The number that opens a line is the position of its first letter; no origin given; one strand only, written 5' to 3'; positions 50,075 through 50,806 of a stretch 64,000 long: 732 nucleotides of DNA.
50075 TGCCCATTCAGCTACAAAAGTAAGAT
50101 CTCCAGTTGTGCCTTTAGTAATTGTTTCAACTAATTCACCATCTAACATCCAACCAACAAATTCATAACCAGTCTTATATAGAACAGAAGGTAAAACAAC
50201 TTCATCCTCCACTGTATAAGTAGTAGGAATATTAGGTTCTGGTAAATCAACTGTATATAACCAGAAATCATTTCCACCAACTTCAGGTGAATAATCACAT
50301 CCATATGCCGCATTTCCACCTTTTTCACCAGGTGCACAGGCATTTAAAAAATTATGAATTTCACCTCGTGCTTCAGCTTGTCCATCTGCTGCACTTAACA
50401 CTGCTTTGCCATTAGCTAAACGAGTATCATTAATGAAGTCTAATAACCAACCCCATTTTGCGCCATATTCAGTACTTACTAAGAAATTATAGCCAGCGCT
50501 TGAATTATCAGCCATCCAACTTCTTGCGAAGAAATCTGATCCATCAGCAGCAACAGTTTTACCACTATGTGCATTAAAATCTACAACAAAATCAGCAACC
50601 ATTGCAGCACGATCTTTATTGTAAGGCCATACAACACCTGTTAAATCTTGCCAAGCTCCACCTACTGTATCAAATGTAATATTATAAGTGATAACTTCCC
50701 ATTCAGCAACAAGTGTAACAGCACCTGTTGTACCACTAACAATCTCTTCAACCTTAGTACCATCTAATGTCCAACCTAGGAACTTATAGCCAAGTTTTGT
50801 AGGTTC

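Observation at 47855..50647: Recurrent ~130-150 aa insert module splitting Listeria-Bacteroides repeats in the giant protein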

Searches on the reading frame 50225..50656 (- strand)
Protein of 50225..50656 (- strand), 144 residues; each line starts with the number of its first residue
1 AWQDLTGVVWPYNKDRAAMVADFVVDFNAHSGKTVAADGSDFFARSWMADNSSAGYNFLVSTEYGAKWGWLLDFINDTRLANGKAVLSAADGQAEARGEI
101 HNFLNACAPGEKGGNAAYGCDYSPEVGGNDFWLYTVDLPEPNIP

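Call 7: search_protein_families(library=pfam, proteins=[window:50225-50656:-], max_evalue=10)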
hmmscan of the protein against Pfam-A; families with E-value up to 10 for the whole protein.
seq(144 aa): 1 family
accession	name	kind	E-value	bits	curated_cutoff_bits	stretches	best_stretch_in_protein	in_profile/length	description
PF18593.6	CdiI_2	-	0.12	13.6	26.7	1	94-127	41-77/91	CdiI immunity protein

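Call 8: search_protein_families(library=ncbifam, proteins=[window:50225-50656:-], max_evalue=10)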
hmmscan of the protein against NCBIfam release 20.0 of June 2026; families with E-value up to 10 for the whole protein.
seq(144 aa): 0 families

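Call 10: find_homologous_proteins(query=A1, max_evalue=0.001)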
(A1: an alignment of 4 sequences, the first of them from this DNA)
Query A1 (4 sequences) (144 aa, profile of the alignment): 8 proteins with E <= 0.001 among 1275 candidates.
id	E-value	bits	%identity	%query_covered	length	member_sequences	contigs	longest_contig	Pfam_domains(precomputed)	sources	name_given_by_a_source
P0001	6.0e-35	139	81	85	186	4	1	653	PF09479.17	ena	-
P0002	4.0e-28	117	66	99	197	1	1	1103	PF09479.17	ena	-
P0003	7.4e-26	109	36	40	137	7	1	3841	-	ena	-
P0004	2.0e-22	98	36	42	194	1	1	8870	PF09479.17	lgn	-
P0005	2.5e-18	85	50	4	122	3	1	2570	-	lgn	-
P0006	1.9e-16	79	-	-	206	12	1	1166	PF09479.17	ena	-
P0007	4.5e-13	68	64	60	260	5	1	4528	PF09479.17,PF18998.7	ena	-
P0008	1.6e-4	40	30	24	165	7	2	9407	PF09479.17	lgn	-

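Call 24: search_protein_representatives(alignment_id=A2)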
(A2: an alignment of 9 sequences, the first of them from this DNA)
Query: 9 sequences, 137 profile positions. Proteins with E-value up to 0.001 (for the whole library): 321; up to 1e-10: 128; up to 1e-30: 22. The best 150 are listed.
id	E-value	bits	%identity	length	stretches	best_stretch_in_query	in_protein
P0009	1.1e-138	472.6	-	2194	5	2-133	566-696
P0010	3.1e-135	461.4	-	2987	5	6-132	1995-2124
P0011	1.3e-129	443.2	-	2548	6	5-133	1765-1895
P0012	2.1e-127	436.0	-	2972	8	3-128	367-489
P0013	2.3e-97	338.7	-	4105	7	3-133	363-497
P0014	1.5e-68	245.4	-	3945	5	6-133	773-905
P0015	3.7e-60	218.3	-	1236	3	6-116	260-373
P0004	9.6e-48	178.1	-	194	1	6-136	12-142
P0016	1.0e-44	168.2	-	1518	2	5-133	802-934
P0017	1.4e-44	167.8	-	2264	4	6-129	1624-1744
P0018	1.6e-44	167.6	-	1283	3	4-132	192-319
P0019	2.6e-43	163.7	-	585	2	6-130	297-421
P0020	3.1e-42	160.2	-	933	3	6-135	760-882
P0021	1.2e-40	155.1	-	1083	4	8-133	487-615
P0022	2.6e-38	147.5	-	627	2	6-131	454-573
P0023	7.1e-38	146.1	-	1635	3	24-125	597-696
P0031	2.5e-30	121.6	-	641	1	7-125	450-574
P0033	2.2e-29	118.6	-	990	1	5-130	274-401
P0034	6.9e-29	117.0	-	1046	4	5-117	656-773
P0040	7.1e-26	107.2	-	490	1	5-131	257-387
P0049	3.2e-23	98.6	-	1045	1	6-125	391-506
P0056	3.7e-21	92.0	-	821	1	5-126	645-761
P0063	4.0e-19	85.4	-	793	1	5-126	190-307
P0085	4.3e-16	75.5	-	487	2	5-122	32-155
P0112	7.5e-13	65.0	-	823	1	6-115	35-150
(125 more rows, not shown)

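Call 42: search_protein_families(library=pfam, proteins=[P0019, P0022, P0031, P0033, P0040, P0049, P0056, P0063, P0112, P0085], max_evalue=0.0001)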
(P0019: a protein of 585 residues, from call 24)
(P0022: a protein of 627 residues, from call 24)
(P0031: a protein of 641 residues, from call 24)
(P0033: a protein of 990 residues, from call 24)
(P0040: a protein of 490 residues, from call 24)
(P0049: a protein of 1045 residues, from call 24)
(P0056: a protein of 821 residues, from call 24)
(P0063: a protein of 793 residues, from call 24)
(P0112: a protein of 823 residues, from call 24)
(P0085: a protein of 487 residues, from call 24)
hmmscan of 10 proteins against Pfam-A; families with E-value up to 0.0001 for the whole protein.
P0019 (585 aa): 2 families
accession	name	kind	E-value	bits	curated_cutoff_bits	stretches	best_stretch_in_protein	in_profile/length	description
PF09479.16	Flg_new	-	1.4e-21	76.8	27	1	206-274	1-65/65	Listeria-Bacteroides repeat domain (List_Bact_rpt)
PF02368.24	Big_2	-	5.4e-12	45.9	22.8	1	123-179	9-66/79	Bacterial Ig-like domain (group 2)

P0022 (627 aa): 1 family
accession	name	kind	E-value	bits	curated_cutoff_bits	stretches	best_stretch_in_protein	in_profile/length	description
PF09479.16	Flg_new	-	3.9e-23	81.8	27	3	571-622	12-65/65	Listeria-Bacteroides repeat domain (List_Bact_rpt)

P0031 (641 aa): 2 families
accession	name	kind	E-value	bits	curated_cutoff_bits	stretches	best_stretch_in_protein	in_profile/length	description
PF09479.16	Flg_new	-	5.3e-27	94.2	27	2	106-171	1-64/65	Listeria-Bacteroides repeat domain (List_Bact_rpt)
PF01391.23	Collagen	-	7.5e-07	29.3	27.2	1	25-66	12-53/60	Collagen triple helix repeat (20 copies)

P0033 (990 aa): 5 families
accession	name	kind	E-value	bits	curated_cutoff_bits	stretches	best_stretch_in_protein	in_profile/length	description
PF09479.16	Flg_new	-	1.7e-49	166.2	27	4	30-92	1-65/65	Listeria-Bacteroides repeat domain (List_Bact_rpt)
PF02368.24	Big_2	-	4.9e-18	65.3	22.8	2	457-521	2-66/79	Bacterial Ig-like domain (group 2)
PF01510.30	Amidase_2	-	2.3e-17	64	26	2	695-766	4-77/131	N-acetylmuramoyl-L-alanine amidase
PF22359.2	Big-like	-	2.5e-08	34.5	27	0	575-609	3-37/48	Bacterial Ig-like domain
PF18998.6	Flg_new_2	-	1.9e-05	25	23.6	0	124-183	1-67/73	Divergent InlB B-repeat domain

P0040 (490 aa): 2 families
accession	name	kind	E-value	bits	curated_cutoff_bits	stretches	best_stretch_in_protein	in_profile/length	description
PF09479.16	Flg_new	-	1.4e-45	153.7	27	3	42-104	1-65/65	Listeria-Bacteroides repeat domain (List_Bact_rpt)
PF02368.24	Big_2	-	3.6e-05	24.1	22.8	0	440-482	1-43/79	Bacterial Ig-like domain (group 2)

P0049 (1045 aa): 1 family
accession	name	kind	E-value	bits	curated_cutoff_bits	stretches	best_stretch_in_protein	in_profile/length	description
PF00704.34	Glyco_hydro_18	-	2.4e-46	159.3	29.6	1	674-1031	5-317/317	Glycosyl hydrolases family 18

P0056 (821 aa): 3 families
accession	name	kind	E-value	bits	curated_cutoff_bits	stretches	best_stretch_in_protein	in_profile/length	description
PF02638.21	GHL10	-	5.5e-43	147.7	27.9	1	39-372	1-301/311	Glycosyl hydrolase-like 10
PF09479.16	Flg_new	-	1.6e-07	31.8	27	1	766-817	13-65/65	Listeria-Bacteroides repeat domain (List_Bact_rpt)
PF02368.24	Big_2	-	3.7e-05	24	22.8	0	581-613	35-67/79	Bacterial Ig-like domain (group 2)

P0063 (793 aa): 2 families
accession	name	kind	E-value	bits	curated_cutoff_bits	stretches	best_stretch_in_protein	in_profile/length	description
PF09479.16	Flg_new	-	9.7e-26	90.1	27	2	103-169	1-65/65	Listeria-Bacteroides repeat domain (List_Bact_rpt)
PF03009.23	GDPD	-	7.4e-25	88.9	23.6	1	543-780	1-241/244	Glycerophosphoryl diester phosphodiesterase family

P0112 (823 aa): 1 family
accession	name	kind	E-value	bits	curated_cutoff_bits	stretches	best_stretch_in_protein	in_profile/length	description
PF09479.16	Flg_new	-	2.8e-06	27.8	27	1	175-217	21-65/65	Listeria-Bacteroides repeat domain (List_Bact_rpt)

P0085 (487 aa): 1 family
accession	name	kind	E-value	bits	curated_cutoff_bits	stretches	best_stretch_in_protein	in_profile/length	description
PF09479.16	Flg_new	-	8.5e-09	35.8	27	1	166-213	13-65/65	Listeria-Bacteroides repeat domain (List_Bact_rpt)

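Call 56: search_protein_families(library=pfam, alignment_id=A7, max_evalue=0.00001)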
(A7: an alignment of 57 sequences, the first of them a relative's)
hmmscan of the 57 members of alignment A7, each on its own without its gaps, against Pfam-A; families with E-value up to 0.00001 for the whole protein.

A. member 1, P0015 (1236 aa): 4 families
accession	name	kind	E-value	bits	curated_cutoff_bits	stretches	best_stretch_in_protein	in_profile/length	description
PF09479.16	Flg_new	-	3.9e-59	197.1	27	4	32-93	1-65/65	Listeria-Bacteroides repeat domain (List_Bact_rpt)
PF02368.24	Big_2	-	6.4e-22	77.7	22.8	2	708-783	1-77/79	Bacterial Ig-like domain (group 2)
PF01510.30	Amidase_2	-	1.7e-17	64.4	26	1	943-1155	3-131/131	N-acetylmuramoyl-L-alanine amidase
PF18998.6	Flg_new_2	-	8.4e-12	45.3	23.6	0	105-170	2-72/73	Divergent InlB B-repeat domain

B. families by the number of members that match (of 57 scanned): 13 families
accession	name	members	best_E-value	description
PF09479.16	Flg_new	51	2.1e-76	Listeria-Bacteroides repeat domain (List_Bact_rpt)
PF18998.6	Flg_new_2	11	2.2e-16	Divergent InlB B-repeat domain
PF13472.12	Lipase_GDSL_2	4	3.6e-22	GDSL-like Lipase/Acylhydrolase family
PF02368.24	Big_2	4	6.4e-22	Bacterial Ig-like domain (group 2)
PF00657.28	Lipase_GDSL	4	8.5e-13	GDSL-like Lipase/Acylhydrolase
PF22359.2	Big-like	3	7.3e-10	Bacterial Ig-like domain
PF00704.34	Glyco_hydro_18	2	2.3e-60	Glycosyl hydrolases family 18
PF02638.21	GHL10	2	5.5e-43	Glycosyl hydrolase-like 10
PF03009.23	GDPD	2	7.4e-25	Glycerophosphoryl diester phosphodiesterase family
PF01510.30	Amidase_2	2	1.7e-17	N-acetylmuramoyl-L-alanine amidase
PF16255.11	Lipase_GDSL_lke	2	4.7e-07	GDSL-like Lipase/Acylhydrolase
PF20578.4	aBig_2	1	4.5e-07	Atrophied bacterial Ig domain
PF01391.23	Collagen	1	7.5e-07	Collagen triple helix repeat (20 copies)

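Call 75: find_encoding_contigs(protein=P0004, flank=6000, max_places=3)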
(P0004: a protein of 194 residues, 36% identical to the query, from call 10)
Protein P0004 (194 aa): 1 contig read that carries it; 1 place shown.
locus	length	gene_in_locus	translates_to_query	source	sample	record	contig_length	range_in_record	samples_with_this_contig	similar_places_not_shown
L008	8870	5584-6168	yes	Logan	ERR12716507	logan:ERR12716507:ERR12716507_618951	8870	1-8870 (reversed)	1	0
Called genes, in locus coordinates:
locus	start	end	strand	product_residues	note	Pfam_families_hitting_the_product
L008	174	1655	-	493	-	PF05257:CHAP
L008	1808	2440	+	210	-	PF00702:Hydrolase, PF12710:HAD, PF13419:HAD_2, PF13242:Hydrolase_like (weak)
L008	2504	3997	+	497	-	PF11185:DUF2971 (weak)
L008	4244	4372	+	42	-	-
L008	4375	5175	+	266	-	-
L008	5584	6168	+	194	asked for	PF09479:Flg_new (faint)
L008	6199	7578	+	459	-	PF00704:Glyco_hydro_18, PF23916:TIM-barrel_EndoS (weak)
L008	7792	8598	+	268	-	PF04298:Zn_peptidase_2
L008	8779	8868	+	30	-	?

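Call 82: list_cluster_members(proteins=[P0009, P0012, P0015, P0023, P0034, P0049, P0056, P0063, P0112, P0033])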
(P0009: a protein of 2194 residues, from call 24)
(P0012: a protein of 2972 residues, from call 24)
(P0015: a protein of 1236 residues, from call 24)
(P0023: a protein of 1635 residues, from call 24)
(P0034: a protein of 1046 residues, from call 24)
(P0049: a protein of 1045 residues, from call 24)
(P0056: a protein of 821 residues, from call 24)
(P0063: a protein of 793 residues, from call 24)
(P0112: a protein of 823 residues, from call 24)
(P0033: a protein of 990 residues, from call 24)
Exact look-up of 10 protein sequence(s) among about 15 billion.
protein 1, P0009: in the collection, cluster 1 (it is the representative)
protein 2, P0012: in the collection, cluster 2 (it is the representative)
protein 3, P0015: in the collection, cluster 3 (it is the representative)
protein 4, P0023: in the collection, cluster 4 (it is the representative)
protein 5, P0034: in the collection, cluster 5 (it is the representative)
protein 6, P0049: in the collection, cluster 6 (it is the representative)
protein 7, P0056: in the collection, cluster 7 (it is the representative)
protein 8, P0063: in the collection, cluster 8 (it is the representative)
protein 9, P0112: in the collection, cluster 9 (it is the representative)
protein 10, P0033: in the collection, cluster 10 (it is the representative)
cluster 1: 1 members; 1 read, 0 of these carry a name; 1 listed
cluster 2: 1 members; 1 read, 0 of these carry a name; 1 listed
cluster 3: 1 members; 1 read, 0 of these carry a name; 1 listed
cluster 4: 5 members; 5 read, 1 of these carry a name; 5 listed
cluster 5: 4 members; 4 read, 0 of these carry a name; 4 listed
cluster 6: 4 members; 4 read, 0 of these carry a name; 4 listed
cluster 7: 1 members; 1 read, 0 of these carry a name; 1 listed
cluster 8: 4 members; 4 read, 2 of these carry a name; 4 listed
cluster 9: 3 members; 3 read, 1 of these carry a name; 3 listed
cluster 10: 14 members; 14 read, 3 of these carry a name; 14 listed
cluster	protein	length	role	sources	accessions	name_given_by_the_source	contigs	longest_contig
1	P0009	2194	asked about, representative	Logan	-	-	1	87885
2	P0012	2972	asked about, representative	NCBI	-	-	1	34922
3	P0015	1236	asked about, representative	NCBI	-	-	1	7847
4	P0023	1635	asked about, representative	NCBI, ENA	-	-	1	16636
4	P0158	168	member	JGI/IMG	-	uncharacterized protein YjdB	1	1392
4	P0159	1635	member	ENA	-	-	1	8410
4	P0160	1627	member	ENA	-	-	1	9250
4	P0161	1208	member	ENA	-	-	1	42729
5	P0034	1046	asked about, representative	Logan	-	-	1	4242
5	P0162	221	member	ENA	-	-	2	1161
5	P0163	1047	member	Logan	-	-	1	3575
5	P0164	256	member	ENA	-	-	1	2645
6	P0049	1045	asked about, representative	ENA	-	-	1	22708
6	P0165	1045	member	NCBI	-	-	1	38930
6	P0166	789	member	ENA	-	-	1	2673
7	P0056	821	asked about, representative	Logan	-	-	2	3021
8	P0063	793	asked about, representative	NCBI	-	-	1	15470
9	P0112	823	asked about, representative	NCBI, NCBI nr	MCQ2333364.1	MAG: InlB B-repeat-containing protein [Paludibacteraceae bacterium] | InlB B-repeat-containing protein [Paludibacteraceae bacterium]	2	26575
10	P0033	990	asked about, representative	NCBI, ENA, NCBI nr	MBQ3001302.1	MAG: InlB B-repeat-containing protein [Bacilli bacterium] | InlB B-repeat-containing protein [Bacilli bacterium]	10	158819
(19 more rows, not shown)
